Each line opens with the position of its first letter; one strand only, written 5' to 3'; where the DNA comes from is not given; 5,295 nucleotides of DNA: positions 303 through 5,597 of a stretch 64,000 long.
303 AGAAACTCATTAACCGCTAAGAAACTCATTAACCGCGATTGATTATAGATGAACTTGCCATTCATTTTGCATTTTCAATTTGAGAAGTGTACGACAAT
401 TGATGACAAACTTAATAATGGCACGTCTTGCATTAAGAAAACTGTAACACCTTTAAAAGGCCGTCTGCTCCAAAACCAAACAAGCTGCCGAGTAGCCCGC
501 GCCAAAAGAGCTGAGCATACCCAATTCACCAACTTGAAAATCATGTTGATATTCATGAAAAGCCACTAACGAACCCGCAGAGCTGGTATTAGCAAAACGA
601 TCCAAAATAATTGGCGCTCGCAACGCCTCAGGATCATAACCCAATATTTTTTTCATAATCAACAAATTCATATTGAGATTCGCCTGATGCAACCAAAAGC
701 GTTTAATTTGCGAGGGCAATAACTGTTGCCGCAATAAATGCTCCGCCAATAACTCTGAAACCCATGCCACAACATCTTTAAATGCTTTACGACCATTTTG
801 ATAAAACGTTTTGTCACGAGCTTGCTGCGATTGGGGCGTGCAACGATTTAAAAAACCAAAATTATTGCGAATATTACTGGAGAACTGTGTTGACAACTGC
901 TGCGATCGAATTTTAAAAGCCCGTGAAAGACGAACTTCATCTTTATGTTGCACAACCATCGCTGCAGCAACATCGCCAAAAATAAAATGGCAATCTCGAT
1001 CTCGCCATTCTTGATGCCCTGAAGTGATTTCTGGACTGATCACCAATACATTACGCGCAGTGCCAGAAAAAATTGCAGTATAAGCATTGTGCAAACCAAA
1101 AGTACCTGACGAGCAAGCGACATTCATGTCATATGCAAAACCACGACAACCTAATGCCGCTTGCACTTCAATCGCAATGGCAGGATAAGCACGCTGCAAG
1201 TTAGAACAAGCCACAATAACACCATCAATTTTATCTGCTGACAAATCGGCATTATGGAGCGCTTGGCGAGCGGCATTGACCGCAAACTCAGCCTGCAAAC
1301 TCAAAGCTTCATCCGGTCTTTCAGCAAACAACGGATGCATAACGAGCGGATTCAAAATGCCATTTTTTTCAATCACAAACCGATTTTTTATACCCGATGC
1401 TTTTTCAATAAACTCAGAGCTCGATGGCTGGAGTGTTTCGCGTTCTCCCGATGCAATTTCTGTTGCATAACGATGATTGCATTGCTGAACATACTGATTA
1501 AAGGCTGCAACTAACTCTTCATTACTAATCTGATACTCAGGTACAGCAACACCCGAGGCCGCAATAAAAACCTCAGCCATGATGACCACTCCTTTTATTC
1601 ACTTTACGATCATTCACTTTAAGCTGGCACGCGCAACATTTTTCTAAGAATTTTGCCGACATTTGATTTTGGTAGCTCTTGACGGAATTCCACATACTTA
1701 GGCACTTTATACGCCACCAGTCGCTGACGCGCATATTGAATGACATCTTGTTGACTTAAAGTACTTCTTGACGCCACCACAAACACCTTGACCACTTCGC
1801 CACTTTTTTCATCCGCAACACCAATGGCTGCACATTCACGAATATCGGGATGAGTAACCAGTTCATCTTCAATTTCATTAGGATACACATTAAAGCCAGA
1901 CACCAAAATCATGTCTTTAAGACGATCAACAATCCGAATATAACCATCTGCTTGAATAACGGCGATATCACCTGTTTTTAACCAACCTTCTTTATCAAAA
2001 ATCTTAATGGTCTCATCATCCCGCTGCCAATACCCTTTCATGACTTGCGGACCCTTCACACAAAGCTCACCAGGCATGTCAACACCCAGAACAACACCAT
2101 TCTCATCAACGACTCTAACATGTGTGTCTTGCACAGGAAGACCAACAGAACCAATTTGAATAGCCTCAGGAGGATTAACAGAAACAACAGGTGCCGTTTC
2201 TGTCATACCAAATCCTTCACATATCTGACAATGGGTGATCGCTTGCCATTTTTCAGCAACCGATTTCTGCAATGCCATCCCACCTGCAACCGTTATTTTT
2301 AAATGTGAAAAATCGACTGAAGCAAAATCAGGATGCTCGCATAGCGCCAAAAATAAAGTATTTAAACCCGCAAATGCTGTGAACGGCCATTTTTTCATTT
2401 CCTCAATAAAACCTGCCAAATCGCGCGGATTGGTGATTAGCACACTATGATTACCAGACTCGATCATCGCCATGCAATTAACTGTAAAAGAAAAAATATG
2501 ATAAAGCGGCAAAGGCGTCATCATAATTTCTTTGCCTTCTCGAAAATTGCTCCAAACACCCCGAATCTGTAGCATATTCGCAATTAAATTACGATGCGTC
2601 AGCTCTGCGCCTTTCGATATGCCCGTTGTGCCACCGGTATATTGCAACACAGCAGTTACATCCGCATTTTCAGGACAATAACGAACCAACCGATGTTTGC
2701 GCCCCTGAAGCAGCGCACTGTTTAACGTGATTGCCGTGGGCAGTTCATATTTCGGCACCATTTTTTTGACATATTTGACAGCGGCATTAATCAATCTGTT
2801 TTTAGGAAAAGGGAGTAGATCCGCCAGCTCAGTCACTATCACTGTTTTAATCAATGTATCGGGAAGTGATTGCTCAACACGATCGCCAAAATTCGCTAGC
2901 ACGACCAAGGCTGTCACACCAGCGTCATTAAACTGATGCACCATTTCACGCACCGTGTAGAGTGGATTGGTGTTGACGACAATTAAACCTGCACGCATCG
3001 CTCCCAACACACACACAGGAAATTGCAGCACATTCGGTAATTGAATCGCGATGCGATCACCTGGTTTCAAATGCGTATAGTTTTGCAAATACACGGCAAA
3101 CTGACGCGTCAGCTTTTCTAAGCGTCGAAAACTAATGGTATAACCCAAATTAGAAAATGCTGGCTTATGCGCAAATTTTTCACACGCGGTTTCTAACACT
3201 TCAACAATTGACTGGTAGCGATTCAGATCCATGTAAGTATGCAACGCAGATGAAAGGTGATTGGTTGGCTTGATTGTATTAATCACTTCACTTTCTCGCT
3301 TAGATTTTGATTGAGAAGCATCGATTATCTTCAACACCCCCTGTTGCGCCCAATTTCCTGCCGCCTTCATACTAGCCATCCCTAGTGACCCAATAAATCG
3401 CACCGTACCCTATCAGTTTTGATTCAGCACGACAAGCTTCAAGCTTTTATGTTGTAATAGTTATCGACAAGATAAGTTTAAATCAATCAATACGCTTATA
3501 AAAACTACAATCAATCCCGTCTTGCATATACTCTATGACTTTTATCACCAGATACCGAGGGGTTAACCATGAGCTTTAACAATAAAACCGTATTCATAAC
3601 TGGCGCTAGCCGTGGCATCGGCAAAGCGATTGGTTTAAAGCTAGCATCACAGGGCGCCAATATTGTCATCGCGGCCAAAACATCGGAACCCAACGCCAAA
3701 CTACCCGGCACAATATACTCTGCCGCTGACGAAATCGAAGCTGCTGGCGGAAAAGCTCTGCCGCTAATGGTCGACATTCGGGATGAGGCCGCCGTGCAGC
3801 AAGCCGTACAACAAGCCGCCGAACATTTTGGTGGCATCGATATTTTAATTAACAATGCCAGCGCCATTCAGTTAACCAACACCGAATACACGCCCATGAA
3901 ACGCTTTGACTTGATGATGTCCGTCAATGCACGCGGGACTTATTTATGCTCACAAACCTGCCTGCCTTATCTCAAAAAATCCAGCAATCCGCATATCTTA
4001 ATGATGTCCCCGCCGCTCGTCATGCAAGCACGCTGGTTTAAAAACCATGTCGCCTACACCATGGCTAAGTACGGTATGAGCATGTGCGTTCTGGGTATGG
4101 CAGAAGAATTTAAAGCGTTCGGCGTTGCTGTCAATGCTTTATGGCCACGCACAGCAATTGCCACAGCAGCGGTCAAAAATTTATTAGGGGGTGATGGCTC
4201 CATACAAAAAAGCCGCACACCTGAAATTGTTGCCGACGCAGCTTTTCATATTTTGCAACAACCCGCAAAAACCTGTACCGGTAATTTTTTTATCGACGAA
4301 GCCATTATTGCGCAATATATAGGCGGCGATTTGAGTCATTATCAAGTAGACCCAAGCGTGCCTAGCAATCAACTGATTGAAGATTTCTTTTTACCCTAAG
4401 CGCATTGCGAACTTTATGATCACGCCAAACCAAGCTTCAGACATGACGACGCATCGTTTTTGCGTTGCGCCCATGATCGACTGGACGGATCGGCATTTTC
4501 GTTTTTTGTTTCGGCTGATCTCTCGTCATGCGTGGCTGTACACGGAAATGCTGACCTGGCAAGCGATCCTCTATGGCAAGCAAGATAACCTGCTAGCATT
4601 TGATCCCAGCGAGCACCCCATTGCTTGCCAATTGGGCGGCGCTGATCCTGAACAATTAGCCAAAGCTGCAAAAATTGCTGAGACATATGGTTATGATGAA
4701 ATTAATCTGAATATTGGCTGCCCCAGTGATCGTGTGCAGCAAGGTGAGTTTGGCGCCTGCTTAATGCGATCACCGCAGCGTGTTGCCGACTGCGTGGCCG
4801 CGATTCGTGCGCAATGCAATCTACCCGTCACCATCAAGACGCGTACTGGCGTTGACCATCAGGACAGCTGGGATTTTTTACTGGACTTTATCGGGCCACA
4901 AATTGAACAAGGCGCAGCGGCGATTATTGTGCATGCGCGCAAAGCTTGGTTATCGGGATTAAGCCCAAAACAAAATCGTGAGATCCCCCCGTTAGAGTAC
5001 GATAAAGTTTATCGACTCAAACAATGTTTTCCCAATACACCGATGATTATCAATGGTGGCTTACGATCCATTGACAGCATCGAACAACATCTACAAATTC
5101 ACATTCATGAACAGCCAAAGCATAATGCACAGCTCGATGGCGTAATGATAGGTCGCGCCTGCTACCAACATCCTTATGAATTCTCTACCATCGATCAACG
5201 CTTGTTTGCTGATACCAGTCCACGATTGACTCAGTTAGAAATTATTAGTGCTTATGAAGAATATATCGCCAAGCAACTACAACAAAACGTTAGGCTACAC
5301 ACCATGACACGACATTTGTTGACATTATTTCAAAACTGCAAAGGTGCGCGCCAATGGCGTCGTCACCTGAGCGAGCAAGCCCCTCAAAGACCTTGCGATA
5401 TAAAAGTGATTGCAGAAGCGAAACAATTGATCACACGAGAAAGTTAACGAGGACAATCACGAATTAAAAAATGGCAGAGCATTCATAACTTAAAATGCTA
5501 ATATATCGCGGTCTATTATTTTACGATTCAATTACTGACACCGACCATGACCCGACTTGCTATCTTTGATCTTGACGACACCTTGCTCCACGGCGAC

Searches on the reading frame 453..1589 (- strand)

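Call 19: search_protein_families(library=pfam, proteins=[window:453-1589:-], max_evalue=0.00001)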
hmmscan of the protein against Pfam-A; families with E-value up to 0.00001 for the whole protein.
window:453-1589:- (378 aa): 2 families
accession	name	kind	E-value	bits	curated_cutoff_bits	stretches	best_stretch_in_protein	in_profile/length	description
PF08545.16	ACP_syn_III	-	2.3e-19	69.5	24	1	153-220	1-68/80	3-Oxoacyl-[acyl-carrier-protein (ACP)] synthase III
PF08541.16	ACP_syn_III_C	-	2e-17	63.5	26.6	1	287-374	3-89/90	3-Oxoacyl-[acyl-carrier-protein (ACP)] synthase III C terminal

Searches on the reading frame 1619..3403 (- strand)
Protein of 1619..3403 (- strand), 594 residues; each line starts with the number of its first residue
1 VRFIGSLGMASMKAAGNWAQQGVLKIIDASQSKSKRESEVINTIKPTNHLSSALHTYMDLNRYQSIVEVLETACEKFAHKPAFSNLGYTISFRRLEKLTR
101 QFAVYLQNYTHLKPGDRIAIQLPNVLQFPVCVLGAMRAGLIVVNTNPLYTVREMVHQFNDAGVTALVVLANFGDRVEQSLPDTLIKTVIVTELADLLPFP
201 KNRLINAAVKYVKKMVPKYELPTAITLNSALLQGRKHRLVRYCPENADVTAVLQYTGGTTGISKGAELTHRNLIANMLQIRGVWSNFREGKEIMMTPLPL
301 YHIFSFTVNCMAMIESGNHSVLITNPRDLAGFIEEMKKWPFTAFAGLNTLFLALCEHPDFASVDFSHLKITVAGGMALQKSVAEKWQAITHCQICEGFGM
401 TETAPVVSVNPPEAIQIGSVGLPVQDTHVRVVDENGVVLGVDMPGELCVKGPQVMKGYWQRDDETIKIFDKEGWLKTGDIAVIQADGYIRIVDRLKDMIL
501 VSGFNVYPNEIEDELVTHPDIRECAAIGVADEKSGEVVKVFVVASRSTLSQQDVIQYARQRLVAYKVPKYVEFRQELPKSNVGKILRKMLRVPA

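Call 19: search_protein_families(library=pfam, proteins=[window:1619-3403:-], max_evalue=0.00001)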
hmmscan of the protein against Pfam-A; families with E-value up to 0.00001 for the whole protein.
window:1619-3403:- (594 aa): 2 families
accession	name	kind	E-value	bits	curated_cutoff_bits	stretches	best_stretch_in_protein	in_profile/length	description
PF00501.34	AMP-binding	-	1.1e-84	285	29.9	1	70-459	1-384/384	AMP-binding enzyme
PF13193.12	AMP-binding_C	-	9e-19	68.6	24.5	1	510-584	1-76/76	AMP-binding enzyme C-terminal domain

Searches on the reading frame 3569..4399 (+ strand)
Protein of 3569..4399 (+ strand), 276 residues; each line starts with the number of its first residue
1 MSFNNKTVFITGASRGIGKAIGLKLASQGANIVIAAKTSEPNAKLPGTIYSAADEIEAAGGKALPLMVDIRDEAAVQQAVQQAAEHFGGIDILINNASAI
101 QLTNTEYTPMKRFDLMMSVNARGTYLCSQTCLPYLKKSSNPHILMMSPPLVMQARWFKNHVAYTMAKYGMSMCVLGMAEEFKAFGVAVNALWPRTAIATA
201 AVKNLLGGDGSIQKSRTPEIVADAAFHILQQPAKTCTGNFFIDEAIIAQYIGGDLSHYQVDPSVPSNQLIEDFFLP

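Call 19: search_protein_families(library=pfam, proteins=[window:3569-4399:+], max_evalue=0.00001)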
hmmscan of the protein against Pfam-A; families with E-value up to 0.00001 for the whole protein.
window:3569-4399:+ (276 aa): 3 families
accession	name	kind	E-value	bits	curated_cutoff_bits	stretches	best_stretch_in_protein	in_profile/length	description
PF00106.31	adh_short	-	1.1e-36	126.6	26.6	1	6-203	1-188/195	short chain dehydrogenase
PF13561.12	adh_short_C2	-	6.1e-30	105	27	1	12-238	1-226/236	Enoyl-(Acyl carrier protein) reductase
PF08659.16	KR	-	1.1e-07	32.4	22.6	1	7-127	2-119/180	KR domain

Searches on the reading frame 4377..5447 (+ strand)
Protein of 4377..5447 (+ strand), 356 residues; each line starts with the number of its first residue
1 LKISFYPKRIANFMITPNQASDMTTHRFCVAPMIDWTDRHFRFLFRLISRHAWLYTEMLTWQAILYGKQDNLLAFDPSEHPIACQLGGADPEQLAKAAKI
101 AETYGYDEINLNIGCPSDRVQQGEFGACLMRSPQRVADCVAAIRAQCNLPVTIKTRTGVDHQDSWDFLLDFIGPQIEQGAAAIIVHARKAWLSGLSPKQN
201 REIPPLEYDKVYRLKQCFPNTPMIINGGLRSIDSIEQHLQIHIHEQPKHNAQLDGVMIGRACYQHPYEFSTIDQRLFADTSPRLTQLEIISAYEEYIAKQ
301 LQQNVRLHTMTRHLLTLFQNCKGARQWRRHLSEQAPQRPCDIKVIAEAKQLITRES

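Call 19: search_protein_families(library=pfam, proteins=[window:4377-5447:+], max_evalue=0.00001)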
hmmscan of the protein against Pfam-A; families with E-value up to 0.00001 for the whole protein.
window:4377-5447:+ (356 aa): 1 family
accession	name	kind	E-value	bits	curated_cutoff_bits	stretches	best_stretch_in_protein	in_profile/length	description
PF01207.24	Dus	-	2.7e-78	263.6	20.4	1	30-337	2-295/311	Dihydrouridine synthase (Dus)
